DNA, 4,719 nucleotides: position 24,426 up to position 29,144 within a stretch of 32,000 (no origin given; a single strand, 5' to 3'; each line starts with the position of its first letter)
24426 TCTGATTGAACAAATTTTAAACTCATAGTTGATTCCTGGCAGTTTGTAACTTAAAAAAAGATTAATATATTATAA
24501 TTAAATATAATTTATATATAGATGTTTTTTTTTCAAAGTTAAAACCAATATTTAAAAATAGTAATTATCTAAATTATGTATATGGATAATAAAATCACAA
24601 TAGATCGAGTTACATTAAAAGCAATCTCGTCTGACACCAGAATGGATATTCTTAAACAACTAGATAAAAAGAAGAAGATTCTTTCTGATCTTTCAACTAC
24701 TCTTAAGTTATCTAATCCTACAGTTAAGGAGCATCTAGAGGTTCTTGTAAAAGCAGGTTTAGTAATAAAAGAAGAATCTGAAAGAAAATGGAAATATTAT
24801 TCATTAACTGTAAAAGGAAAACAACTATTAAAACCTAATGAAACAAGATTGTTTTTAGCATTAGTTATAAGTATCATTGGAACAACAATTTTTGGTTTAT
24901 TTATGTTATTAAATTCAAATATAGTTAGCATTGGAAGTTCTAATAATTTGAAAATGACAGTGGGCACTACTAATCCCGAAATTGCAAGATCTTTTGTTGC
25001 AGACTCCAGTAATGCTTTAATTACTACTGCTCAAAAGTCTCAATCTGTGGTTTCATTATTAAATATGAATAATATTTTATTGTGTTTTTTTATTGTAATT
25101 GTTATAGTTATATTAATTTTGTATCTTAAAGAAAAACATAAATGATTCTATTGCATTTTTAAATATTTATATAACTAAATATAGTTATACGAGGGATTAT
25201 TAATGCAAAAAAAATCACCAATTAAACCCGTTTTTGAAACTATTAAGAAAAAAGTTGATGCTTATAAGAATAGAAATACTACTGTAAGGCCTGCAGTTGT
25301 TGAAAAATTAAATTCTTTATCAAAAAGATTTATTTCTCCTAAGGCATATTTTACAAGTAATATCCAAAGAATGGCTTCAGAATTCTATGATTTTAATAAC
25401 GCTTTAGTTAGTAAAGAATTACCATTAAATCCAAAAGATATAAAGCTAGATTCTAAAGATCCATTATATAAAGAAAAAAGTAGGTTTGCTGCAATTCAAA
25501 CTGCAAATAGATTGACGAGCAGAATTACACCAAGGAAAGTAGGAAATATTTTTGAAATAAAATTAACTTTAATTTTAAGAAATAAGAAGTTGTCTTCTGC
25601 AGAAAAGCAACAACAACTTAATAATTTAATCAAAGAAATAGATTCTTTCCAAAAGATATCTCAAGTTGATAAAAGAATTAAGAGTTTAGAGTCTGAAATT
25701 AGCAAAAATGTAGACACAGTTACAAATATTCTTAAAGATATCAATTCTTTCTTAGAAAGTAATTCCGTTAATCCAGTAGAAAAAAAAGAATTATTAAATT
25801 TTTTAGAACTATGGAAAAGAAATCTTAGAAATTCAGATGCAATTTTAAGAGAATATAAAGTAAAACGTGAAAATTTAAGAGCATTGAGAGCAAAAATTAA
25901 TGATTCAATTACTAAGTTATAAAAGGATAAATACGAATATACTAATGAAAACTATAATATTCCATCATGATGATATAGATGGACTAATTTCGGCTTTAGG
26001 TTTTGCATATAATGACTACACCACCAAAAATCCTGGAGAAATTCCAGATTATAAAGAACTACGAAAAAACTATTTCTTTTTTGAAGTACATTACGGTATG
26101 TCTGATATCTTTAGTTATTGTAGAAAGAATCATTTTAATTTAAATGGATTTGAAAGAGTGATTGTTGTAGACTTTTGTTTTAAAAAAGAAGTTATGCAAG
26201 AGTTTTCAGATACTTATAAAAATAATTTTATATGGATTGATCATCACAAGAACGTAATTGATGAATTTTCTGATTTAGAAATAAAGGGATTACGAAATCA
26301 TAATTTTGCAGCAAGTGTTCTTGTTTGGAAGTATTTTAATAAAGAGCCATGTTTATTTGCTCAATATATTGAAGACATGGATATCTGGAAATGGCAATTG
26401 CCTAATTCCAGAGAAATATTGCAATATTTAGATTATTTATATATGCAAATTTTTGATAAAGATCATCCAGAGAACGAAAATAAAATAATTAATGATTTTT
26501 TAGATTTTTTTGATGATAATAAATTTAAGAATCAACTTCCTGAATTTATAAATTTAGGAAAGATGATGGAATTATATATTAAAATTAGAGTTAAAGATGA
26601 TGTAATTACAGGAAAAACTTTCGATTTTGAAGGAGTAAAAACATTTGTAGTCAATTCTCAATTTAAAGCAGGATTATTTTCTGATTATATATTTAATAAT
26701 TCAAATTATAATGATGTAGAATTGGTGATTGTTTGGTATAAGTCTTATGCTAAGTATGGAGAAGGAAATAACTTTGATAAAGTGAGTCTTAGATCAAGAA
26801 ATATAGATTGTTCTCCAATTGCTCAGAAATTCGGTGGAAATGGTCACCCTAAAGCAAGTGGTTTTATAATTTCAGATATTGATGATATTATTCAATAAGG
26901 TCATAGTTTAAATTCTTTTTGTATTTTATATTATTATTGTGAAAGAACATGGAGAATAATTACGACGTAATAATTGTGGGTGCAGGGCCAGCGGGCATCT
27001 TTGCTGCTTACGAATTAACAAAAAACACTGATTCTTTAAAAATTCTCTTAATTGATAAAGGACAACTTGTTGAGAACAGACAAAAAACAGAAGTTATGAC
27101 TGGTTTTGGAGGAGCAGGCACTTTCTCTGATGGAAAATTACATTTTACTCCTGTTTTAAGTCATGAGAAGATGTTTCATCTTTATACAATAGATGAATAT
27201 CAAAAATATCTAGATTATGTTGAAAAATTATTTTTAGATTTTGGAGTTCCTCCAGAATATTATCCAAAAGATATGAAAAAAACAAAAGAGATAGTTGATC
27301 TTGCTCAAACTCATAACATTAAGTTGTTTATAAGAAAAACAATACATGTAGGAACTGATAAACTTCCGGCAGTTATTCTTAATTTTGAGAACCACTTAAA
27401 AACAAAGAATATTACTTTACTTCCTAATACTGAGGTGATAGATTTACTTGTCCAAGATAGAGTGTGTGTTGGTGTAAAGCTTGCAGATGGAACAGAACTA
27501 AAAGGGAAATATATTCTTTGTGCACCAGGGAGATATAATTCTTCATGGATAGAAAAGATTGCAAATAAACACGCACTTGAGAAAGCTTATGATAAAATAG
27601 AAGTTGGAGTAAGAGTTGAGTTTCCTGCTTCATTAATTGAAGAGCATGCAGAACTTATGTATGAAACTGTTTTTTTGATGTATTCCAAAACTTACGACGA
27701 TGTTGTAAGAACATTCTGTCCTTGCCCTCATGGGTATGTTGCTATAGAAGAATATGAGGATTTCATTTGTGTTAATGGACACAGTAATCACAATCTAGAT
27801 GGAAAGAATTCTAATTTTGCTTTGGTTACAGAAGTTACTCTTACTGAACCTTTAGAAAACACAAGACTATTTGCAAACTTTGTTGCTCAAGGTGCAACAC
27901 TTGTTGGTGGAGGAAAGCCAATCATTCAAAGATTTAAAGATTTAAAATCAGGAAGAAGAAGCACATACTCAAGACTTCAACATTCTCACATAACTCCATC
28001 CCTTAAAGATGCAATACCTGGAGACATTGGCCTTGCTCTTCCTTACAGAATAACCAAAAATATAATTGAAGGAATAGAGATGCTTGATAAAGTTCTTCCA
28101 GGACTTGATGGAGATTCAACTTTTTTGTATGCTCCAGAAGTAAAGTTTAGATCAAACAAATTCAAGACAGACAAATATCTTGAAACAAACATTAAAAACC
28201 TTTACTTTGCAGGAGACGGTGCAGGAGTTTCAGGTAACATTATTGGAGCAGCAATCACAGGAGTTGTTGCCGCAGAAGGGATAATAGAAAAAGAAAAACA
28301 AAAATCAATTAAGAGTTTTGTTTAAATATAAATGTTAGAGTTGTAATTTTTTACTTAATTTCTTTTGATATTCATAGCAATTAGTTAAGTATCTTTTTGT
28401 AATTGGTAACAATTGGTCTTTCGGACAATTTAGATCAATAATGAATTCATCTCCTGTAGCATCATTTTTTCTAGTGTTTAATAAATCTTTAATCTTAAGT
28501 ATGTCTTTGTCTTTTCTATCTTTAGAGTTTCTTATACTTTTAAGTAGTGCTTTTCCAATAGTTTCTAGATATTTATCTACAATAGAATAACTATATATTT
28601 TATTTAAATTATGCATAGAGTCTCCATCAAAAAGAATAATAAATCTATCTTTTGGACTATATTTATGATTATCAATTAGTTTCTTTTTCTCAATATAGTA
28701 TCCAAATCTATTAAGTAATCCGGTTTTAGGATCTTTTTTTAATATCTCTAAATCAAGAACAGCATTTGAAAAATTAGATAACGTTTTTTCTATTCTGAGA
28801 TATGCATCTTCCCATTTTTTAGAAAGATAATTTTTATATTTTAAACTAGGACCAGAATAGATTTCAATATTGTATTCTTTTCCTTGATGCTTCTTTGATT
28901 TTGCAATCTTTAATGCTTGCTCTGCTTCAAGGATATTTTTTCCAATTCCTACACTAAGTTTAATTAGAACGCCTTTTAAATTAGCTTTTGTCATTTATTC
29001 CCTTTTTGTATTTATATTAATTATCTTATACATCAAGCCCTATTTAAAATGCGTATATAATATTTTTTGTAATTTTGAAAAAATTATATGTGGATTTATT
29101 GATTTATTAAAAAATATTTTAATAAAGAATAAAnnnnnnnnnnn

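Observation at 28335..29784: Tandem paralogs carry all GGDEF-domain motifs in circularly permuted order, in a likely archaeal genome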

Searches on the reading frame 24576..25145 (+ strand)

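Call 30: search_protein_families(library=pfam, proteins=[window:24576-25145:+], max_evalue=0.001)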
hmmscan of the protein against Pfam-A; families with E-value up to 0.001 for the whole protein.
window:24576-25145:+ (189 aa): 8 families
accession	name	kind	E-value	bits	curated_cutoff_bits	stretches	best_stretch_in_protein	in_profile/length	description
PF01022.26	HTH_5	-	7.4e-11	42.2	22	1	20-65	2-47/47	Bacterial regulatory protein, arsR family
PF12840.13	HTH_20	-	4.1e-09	36.7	27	1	18-63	2-48/51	Helix-turn-helix domain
PF14947.12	HTH_45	-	1.1e-06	29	25.5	1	23-86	9-67/77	Winged helix-turn-helix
PF01978.25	TrmB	-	0.00013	22.2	25.6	1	34-75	23-63/68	Sugar-specific transcriptional regulator TrmB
PF13412.12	HTH_24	-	0.00013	21.9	21.9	1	20-63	3-47/48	Winged helix-turn-helix DNA-binding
PF07381.18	EarA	-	0.00033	20.9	22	0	55-85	57-87/90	EarA-like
PF25213.1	HVO_A0261_N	-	0.00034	20.9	35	1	17-85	8-71/86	HVO_A0261 N-terminal domain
PF13463.12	HTH_27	-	0.0005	20.7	22.2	1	31-81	16-68/68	Winged helix DNA-binding domain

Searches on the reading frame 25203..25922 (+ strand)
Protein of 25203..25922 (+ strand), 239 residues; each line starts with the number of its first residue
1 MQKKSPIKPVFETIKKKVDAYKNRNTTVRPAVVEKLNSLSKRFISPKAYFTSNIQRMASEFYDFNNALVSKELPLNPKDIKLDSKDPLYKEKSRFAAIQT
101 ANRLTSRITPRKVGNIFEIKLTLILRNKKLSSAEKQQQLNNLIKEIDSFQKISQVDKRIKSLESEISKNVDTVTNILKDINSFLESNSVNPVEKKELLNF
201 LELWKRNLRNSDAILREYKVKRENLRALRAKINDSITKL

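Call 30: search_protein_families(library=pfam, proteins=[window:25203-25922:+], max_evalue=0.001)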
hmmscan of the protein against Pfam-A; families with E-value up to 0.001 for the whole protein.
window:25203-25922:+ (239 aa): 2 families
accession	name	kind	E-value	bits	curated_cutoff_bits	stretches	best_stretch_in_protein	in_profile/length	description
PF07340.17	Herpes_IE1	-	1.1e-05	25.3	27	1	117-211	82-177/382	Cytomegalovirus IE1 protein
PF02520.22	ANIS5_cation-bd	-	0.00023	21.7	29.3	1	123-185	8-70/109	SXP/RAL-2 family protein Ani s 5-like, metal-binding domain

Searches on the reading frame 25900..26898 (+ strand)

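Call 30: search_protein_families(library=pfam, proteins=[window:25900-26898:+], max_evalue=0.001)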
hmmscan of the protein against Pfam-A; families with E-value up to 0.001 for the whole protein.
window:25900-26898:+ (332 aa): 2 families
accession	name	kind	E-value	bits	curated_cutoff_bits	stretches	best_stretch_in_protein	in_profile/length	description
PF01368.27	DHH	-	1.9e-05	25.4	28.1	1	18-145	2-101/125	DHH family, N-terminal domain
PF02272.25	DHHA1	-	0.00036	21.4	25.9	1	293-329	45-88/102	DHHA1 domain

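Call 39: search_protein_families(library=ncbifam, proteins=[window:25900-26898:+], max_evalue=0.01)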
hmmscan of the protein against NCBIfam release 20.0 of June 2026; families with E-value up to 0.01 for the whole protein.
window:25900-26898:+ (332 aa): 1 family
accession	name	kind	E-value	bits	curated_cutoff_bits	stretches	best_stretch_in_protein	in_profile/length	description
NF053633.1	OlncasPapPhNrnA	equivalog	7.9e-05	21.7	350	1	288-331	262-305/317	bifunctional oligoribonuclease/PAP phosphatase NrnA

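Call 40: search_protein_families(library=padloc, proteins=[window:25900-26898:+], max_evalue=0.01)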
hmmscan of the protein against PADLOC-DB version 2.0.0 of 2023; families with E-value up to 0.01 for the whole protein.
window:25900-26898:+ (332 aa): 0 families

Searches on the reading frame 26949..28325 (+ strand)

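Call 30: search_protein_families(library=pfam, proteins=[window:26949-28325:+], max_evalue=0.001)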
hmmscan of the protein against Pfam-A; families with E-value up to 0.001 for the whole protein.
window:26949-28325:+ (458 aa): 12 families
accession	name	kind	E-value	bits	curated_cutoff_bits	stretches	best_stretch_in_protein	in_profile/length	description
PF21688.3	FAD-depend_C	-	1.9e-15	58.1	27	1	217-398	2-195/197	FAD-dependent protein, C-terminal domain-like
PF07992.20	Pyr_redox_2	-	8.2e-13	48.8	26.1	1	5-42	1-37/291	Pyridine nucleotide-disulphide oxidoreductase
PF01134.28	GIDA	-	5.6e-11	42.6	22.1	0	405-445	345-383/391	Glucose inhibited division protein A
PF03486.20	HI0933_like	-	3.2e-09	37.1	50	1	6-42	2-36/244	HI0933-like protein Rossmann domain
PF00890.30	FAD_binding_2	-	8e-09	35.6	20.4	1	6-205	1-213/414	FAD binding domain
PF13450.12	NAD_binding_8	-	2.4e-06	28.2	21.9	1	9-39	1-29/68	NAD(P)-binding Rossmann-like domain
PF13738.12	Pyr_redox_3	-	2.9e-06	27.2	30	1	8-43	1-35/305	Pyridine nucleotide-disulphide oxidoreductase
PF01946.23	Thi4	-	6.3e-06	26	26.2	1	5-37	18-49/235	Thi4 family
PF01266.30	DAO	-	6.7e-06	26.3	27.9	1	6-40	1-33/353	FAD dependent oxidoreductase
PF01494.25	FAD_binding_3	-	6e-05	22.9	22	0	5-26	2-23/349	FAD binding domain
PF05834.18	Lycopene_cycl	-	6.8e-05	22.5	23.4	1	6-41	1-36/380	Lycopene cyclase protein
PF12831.13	FAD_oxidored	-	0.00013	21.8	27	0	6-38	1-31/416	FAD dependent oxidoreductase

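Call 39: search_protein_families(library=ncbifam, proteins=[window:26949-28325:+], max_evalue=0.01)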
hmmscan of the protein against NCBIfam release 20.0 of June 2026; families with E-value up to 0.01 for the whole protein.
window:26949-28325:+ (458 aa): 58 families (the best 25 are shown)
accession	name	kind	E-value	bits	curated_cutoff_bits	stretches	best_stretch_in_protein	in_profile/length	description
NF003585.0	PRK05249.1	equivalog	1.6e-09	36.9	465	1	2-39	4-39/464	Si-specific NAD(P)(+) transhydrogenase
TIGR01350.1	lipoamide_DH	equivalog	7.3e-09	34.8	408.8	0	4-39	1-34/461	dihydrolipoyl dehydrogenase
TIGR02032.1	GG-red-SF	subfamily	1.1e-08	35.1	158.8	1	5-42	1-36/297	geranylgeranyl reductase family protein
NF004820.0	PRK06175.1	equivalog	1.6e-08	33.9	472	1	1-194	1-186/433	L-aspartate oxidase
NF005331.0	PRK06854.1-2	equivalog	4.2e-08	32.1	557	1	4-40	9-45/563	adenylyl-sulfate reductase subunit alpha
TIGR01292.1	TRX_reduct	equivalog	1.7e-07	30.3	343.45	1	5-80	1-74/300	thioredoxin-disulfide reductase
NF006131.0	PRK08275.1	equivalog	3.3e-07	29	587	1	3-40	9-46/577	fumarate reductase/succinate dehydrogenase flavoprotein subunit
TIGR04018.1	Bthiol_YpdA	hypoth_equivalog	6.1e-07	28.5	339.9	1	6-43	1-36/316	YpdA family putative bacillithiol disulfide reductase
TIGR01988.1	Ubi-OHases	subfamily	1.3e-06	27.6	224.65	1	6-45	1-39/387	ubiquinone biosynthesis hydroxylase, UbiH/UbiF/VisC/COQ6 family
NF004943.0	PRK06292.2-1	equivalog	1.6e-06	27.2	432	1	3-40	2-38/456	dihydrolipoyl dehydrogenase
NF006593.0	PRK09126.1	equivalog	1.7e-06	27.2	420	1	2-38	2-36/393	5-demethoxyubiquinol-8 5-hydroxylase UbiM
TIGR00275.1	TIGR00275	subfamily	2.4e-06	26.6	183.8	1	7-41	1-33/401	aminoacetone oxidase family FAD-binding enzyme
NF005546.0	PRK07208.1-2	equivalog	7.7e-06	24.7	418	1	3-38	3-38/527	hypothetical protein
TIGR00136.1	mnmG_gidA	equivalog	8.3e-06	24.4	524.85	0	151-201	108-158/616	tRNA uridine-5-carboxymethylaminomethyl(34) synthesis enzyme MnmG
TIGR00292.1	TIGR00292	equivalog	1.8e-05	24.1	148.3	1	5-37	22-52/254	sulfide-dependent adenosine diphosphate thiazole synthase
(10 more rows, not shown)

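Call 40: search_protein_families(library=padloc, proteins=[window:26949-28325:+], max_evalue=0.01)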
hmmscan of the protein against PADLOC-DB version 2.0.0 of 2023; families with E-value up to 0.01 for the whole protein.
window:26949-28325:+ (458 aa): 0 families

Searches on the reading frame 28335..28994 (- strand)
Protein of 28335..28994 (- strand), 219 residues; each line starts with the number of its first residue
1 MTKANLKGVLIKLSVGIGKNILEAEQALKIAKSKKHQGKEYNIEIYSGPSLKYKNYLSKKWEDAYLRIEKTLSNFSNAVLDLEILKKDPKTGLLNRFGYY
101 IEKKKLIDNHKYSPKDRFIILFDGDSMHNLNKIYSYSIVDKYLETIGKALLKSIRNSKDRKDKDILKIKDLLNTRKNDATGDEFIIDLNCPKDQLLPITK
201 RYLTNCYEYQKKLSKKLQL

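Call 3: search_protein_families(library=pfam, proteins=[window:28338-28994:-], max_evalue=10)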
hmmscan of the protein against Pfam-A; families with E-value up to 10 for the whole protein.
seq(219 aa): 4 families
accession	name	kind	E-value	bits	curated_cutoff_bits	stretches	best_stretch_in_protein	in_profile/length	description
PF00990.26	GGDEF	-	3.9e-06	27.2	23.8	1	87-157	3-73/161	Diguanylate cyclase, GGDEF domain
PF18182.6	mCpol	-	0.0089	16.8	26.4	1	10-36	82-108/114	minimal CRISPR polymerase domain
PF15814.10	FAM199X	-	0.037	13.6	27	1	152-207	135-188/320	Protein family FAM199X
PF08199.16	E2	-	1.3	9.5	25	1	93-122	6-35/37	Bacteriophage E2-like protein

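Call 39: search_protein_families(library=ncbifam, proteins=[window:28335-28994:-], max_evalue=0.01)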
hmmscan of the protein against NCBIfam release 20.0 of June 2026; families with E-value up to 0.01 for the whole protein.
window:28335-28994:- (219 aa): 5 families
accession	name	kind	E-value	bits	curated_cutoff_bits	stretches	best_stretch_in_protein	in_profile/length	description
NF007135.0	PRK09581.1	equivalog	0.00026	19.9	474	1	82-156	289-363/457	PleD family two-component system response regulator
NF051473.1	DigCycDgcsShew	equivalog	0.00039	19.9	400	1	88-157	138-207/291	diguanylate cyclase DgcS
TIGR00254.1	GGDEF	domain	0.0012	18.6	37.4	1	87-157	7-77/168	diguanylate cyclase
NF007423.1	PRK09966.1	equivalog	0.0044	15.9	325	1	86-157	240-311/390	diguanylate cyclase DgcN/YfiN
NF038266.1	diguan_SiaD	equivalog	0.0045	16.4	290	1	83-157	92-166/252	biofilm regulation diguanylate cyclase SiaD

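Call 40: search_protein_families(library=padloc, proteins=[window:28335-28994:-], max_evalue=0.01)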
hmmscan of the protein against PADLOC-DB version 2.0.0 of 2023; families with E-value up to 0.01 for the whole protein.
window:28335-28994:- (219 aa): 0 families

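Call 55: list_cluster_members(proteins=[window:28335-28994:-, window:29134-29784:-, P0013, P0016, P0020, P0024, P0033, P0045, P0061, P0068])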
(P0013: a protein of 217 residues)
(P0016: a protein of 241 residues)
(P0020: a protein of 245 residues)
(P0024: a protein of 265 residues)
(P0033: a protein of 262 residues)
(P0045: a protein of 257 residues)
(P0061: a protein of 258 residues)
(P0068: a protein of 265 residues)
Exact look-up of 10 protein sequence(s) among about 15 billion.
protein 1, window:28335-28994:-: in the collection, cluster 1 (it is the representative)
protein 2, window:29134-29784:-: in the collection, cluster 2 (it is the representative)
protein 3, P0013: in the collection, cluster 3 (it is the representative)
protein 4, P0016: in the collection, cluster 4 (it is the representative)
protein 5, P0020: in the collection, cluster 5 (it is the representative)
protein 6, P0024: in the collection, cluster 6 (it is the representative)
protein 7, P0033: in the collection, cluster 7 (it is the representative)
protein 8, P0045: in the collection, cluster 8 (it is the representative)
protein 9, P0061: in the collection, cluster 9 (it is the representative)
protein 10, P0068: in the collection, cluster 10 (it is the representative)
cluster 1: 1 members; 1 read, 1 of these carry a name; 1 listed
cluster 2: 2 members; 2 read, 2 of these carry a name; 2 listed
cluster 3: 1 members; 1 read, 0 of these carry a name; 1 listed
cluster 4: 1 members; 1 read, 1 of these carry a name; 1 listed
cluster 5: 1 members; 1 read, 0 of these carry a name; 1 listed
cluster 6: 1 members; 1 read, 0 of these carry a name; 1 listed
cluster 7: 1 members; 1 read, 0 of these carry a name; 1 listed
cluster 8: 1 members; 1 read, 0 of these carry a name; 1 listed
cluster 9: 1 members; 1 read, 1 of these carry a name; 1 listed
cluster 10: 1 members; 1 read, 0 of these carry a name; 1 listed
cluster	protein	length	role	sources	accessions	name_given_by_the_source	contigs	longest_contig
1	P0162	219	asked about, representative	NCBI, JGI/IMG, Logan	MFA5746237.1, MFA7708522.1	MAG: diguanylate cyclase [archaeon] | GGDEF domain-containing protein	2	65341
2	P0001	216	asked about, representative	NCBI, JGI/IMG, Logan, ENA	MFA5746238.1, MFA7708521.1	MAG: diguanylate cyclase [archaeon]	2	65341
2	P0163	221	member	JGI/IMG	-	GGDEF domain-containing protein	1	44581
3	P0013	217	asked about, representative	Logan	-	-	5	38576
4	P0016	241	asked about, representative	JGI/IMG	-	diguanylate cyclase (GGDEF)-like protein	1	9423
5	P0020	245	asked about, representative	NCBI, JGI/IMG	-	-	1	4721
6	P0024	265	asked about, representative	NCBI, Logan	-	-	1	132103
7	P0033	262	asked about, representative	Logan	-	-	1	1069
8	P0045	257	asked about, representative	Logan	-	-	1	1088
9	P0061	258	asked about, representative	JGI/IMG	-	hypothetical protein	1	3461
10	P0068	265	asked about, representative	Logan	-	-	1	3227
